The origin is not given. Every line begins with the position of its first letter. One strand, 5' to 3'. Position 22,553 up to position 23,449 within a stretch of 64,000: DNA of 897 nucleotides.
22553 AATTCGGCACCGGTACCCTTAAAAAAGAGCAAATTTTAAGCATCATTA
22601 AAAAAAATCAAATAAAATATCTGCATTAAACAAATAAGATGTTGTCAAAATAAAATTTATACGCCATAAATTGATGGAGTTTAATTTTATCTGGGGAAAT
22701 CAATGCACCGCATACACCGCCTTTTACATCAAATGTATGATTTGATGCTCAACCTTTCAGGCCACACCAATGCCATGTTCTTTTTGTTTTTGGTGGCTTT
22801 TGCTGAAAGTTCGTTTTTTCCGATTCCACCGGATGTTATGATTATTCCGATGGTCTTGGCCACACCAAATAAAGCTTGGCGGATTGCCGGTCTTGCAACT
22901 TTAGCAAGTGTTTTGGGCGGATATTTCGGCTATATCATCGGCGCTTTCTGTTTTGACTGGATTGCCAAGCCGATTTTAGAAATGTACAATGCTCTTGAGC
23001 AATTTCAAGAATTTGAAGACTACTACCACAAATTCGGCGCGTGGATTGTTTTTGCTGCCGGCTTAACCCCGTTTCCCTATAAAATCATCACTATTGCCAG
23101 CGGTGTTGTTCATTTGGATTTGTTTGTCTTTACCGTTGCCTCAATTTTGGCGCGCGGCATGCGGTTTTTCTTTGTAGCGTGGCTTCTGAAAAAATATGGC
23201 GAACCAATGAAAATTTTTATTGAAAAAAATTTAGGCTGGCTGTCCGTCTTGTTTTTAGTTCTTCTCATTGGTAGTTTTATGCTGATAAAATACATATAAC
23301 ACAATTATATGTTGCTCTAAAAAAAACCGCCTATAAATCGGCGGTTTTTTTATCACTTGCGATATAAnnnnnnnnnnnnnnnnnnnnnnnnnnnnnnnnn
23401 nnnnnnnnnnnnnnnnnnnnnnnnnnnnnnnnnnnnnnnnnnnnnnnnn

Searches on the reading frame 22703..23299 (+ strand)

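Call 4: search_protein_families(library=pfam, proteins=[window:22703-23299:+], max_evalue=0.1)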
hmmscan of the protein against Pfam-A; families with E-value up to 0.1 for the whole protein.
window:22703-23299:+ (198 aa): 1 family
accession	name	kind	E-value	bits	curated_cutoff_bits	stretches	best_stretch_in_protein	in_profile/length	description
PF09335.16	VTT_dom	-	9.5e-11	42.7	33.9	1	42-160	2-119/123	VTT domain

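Call 6: search_protein_families(library=ncbifam, proteins=[window:22703-23299:+], max_evalue=0.1)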
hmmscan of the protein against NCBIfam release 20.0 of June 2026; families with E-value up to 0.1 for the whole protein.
window:22703-23299:+ (198 aa): 2 families
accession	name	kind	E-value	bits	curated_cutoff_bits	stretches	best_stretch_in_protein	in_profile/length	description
NF052605.1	UndecprPTUptAStph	equivalog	7.6e-05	22.8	300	1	101-191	98-188/197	undecaprenyl phosphate transporter UptA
NF052604.1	UndecprPTUtpABac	equivalog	0.00049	20.2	250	1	66-184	53-176/198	undecaprenyl phosphate transporter UptA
